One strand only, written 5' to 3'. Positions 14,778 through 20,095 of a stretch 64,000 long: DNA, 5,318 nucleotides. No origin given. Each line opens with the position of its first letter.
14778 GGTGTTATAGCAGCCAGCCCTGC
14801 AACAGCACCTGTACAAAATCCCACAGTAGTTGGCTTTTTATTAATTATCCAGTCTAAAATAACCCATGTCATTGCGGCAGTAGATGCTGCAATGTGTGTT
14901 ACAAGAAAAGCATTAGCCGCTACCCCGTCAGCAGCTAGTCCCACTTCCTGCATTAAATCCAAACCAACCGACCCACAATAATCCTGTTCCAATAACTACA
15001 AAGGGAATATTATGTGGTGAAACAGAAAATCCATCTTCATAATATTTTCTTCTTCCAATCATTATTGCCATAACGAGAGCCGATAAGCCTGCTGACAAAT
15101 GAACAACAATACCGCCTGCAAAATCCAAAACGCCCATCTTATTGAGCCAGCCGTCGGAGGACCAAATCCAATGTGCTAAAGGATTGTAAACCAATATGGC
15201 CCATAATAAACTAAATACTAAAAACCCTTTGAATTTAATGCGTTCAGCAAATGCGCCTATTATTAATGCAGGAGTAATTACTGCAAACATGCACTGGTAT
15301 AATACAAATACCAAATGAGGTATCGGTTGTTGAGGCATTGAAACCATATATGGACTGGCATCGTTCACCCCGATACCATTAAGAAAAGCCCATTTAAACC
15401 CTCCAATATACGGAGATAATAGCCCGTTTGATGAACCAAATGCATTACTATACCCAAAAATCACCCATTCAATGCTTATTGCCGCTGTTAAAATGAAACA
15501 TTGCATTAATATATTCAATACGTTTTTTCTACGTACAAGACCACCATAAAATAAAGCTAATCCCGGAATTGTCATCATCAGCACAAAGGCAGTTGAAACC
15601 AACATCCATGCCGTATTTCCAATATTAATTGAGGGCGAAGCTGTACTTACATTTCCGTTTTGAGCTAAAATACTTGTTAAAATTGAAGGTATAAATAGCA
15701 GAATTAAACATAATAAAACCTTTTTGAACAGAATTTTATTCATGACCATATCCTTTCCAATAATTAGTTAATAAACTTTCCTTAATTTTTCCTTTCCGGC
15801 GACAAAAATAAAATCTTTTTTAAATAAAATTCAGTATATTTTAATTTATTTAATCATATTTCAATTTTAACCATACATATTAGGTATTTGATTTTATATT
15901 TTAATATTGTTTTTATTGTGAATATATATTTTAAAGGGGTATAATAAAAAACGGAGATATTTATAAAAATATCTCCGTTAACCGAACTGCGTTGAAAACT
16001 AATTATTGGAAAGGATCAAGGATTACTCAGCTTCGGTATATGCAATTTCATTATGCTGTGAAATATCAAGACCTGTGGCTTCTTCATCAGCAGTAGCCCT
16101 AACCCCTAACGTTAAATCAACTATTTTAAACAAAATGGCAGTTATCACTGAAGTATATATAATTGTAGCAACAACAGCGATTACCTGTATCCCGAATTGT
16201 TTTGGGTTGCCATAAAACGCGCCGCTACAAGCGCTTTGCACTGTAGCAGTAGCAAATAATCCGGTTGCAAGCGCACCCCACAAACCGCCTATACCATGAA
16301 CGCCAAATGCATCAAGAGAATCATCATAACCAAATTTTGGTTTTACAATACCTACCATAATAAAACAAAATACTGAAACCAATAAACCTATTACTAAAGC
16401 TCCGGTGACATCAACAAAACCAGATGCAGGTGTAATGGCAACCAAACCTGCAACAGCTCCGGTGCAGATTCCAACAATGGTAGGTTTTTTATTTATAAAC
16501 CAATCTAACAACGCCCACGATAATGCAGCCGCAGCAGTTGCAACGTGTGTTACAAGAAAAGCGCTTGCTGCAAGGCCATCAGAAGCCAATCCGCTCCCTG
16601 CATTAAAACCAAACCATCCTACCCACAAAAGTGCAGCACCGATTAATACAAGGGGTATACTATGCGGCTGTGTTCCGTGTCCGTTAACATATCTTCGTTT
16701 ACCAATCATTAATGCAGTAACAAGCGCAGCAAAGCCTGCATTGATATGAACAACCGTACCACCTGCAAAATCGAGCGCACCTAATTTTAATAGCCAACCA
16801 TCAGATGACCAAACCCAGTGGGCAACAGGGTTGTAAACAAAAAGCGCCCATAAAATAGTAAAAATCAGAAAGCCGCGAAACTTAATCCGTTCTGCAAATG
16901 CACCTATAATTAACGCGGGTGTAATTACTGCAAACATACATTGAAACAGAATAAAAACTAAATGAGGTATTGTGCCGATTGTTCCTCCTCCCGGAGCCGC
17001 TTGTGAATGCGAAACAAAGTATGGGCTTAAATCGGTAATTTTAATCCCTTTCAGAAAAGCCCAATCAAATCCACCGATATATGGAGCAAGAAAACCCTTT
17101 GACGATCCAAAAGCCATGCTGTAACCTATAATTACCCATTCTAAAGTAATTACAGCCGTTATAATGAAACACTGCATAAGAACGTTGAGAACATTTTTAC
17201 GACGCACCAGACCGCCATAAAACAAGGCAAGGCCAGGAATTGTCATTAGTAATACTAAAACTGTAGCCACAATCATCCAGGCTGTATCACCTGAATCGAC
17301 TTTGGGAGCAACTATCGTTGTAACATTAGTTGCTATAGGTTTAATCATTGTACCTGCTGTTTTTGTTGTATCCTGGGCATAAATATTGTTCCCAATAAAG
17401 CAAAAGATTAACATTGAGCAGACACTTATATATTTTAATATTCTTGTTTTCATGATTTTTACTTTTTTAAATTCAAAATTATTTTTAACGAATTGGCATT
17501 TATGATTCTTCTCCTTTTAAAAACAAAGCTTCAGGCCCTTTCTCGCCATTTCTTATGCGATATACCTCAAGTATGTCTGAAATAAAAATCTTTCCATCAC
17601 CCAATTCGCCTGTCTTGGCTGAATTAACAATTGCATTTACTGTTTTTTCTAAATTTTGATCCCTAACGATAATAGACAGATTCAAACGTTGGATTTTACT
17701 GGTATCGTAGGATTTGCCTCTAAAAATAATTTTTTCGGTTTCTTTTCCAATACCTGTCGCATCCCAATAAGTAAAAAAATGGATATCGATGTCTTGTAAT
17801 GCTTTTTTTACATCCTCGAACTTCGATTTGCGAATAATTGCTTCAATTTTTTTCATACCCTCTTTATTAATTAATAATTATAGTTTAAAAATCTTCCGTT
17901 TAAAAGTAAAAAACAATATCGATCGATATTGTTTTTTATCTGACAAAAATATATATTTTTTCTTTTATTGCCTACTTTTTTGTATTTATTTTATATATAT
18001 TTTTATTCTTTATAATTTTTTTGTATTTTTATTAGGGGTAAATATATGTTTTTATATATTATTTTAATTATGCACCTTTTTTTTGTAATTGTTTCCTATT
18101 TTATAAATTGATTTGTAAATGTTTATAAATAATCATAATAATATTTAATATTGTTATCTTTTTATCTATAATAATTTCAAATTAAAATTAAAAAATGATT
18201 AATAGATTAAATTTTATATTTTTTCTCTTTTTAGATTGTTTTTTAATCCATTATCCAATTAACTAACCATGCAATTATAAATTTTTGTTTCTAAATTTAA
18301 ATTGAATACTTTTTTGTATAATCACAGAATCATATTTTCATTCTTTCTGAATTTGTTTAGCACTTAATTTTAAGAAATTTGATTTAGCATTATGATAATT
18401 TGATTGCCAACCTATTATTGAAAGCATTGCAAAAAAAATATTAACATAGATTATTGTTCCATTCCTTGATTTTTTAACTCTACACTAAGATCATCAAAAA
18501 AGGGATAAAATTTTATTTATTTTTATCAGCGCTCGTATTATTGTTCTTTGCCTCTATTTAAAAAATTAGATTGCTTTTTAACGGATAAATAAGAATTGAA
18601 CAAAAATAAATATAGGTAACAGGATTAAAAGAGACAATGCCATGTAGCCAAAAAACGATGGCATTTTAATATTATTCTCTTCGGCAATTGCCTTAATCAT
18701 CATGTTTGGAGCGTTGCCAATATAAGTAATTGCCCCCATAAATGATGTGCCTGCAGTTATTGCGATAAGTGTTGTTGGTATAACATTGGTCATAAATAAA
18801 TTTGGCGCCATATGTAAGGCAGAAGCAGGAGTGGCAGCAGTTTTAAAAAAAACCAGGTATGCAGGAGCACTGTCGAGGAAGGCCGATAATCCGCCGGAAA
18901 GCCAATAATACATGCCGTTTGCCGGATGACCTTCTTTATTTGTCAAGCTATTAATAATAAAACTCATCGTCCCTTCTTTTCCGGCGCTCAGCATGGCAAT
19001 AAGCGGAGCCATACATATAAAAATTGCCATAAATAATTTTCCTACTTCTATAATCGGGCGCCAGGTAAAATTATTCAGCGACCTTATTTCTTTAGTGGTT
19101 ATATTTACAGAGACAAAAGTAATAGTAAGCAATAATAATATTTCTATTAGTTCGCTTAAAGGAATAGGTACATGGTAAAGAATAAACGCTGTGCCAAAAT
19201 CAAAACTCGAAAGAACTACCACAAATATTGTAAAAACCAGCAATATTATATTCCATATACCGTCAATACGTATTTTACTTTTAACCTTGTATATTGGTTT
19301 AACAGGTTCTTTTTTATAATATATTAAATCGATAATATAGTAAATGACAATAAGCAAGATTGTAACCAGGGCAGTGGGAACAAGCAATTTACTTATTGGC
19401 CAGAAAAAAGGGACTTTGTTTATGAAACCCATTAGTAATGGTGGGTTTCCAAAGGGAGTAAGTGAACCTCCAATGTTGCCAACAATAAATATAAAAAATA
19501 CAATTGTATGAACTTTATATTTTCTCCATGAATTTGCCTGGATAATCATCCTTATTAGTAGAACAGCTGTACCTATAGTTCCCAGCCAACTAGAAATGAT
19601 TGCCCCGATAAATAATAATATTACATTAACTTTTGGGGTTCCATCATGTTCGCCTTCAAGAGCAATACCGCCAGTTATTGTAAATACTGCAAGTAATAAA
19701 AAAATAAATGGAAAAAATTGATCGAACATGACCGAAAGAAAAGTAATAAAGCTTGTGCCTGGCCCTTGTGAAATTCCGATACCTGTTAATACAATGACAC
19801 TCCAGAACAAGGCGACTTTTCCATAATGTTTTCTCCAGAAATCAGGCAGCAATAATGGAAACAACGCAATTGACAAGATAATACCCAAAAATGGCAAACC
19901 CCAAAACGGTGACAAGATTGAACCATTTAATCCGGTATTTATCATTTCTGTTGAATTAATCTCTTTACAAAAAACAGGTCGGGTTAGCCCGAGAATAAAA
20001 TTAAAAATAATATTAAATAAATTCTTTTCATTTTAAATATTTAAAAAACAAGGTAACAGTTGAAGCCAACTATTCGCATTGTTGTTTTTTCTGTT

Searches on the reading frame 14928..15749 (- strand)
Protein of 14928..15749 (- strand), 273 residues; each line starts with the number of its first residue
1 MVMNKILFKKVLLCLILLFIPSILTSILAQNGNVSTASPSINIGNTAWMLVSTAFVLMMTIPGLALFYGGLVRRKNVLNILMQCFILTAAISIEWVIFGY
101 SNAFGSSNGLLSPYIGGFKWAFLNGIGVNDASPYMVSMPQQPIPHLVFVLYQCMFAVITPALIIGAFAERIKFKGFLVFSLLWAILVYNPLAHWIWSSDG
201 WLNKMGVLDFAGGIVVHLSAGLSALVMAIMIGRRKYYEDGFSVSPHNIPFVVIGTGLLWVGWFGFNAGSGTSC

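Call 64: search_protein_families(library=pfam, proteins=[window:14928-15749:-], max_evalue=0.0001)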
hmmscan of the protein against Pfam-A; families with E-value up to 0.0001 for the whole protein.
window:14928-15749:- (273 aa): 1 family
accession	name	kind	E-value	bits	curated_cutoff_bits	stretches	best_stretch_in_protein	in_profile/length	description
PF00909.26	Ammonium_transp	-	1.5e-64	218.6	23.2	1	47-271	1-213/399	Ammonium Transporter Family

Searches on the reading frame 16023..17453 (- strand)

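Call 64: search_protein_families(library=pfam, proteins=[window:16023-17453:-], max_evalue=0.0001)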
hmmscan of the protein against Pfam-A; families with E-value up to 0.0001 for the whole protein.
window:16023-17453:- (476 aa): 1 family
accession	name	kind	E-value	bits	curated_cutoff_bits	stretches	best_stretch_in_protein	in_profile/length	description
PF00909.26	Ammonium_transp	-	7.4e-120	400.7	23.2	1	58-472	1-399/399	Ammonium Transporter Family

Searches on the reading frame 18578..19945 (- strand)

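Call 64: search_protein_families(library=pfam, proteins=[window:18578-19945:-], max_evalue=0.0001)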
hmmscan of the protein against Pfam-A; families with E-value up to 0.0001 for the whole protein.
window:18578-19945:- (455 aa): 2 families
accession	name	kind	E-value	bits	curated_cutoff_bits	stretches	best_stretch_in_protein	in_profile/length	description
PF16980.11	CitMHS_2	-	1.2e-149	499.3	25.7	1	11-453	4-447/448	Putative citrate transport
PF03600.22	CitMHS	-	9.5e-08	31.9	31.9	1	106-381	79-328/336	Citrate transporter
